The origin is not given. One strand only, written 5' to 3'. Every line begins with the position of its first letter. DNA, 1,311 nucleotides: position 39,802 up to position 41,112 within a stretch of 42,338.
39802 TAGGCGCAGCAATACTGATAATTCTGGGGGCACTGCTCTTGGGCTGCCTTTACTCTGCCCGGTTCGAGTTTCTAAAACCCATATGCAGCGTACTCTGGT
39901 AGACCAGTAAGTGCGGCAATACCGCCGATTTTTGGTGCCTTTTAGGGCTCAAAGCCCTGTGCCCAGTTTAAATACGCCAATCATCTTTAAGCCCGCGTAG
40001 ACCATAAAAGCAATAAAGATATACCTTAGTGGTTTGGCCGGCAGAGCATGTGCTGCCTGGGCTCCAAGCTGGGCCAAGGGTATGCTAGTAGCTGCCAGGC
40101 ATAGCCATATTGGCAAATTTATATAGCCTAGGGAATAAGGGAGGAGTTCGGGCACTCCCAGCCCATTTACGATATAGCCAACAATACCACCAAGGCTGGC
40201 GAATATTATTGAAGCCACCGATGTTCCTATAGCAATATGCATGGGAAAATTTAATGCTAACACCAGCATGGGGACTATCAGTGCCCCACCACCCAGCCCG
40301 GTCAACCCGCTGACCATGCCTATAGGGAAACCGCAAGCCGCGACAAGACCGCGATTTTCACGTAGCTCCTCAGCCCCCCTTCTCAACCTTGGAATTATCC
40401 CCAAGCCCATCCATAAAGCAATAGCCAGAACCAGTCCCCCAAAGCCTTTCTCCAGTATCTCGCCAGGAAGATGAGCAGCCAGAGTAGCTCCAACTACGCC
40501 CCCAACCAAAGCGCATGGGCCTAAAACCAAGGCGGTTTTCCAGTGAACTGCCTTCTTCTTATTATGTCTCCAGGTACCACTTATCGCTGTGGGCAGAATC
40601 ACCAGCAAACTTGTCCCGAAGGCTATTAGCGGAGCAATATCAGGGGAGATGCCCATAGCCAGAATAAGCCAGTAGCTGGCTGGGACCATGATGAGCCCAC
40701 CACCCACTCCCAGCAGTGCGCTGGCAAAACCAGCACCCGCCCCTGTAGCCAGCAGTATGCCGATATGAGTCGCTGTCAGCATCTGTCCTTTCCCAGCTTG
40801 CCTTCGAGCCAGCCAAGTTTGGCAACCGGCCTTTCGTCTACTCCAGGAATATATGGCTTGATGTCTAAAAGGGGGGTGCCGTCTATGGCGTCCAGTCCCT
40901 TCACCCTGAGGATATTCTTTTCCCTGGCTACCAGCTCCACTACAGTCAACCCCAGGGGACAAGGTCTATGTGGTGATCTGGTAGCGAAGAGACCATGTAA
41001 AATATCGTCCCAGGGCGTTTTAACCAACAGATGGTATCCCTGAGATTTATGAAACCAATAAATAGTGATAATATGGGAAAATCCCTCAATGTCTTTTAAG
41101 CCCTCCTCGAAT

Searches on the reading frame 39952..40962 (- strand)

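Call 69: search_protein_families(library=pfam, proteins=[window:39952-40962:-], max_evalue=0.0001)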
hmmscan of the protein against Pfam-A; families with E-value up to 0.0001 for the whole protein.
window:39952-40962:- (337 aa): 1 family
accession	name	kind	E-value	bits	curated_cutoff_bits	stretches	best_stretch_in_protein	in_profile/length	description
PF01925.25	TauE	-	1.1e-54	186.1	32.6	1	70-327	1-237/237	Sulfite exporter TauE/SafE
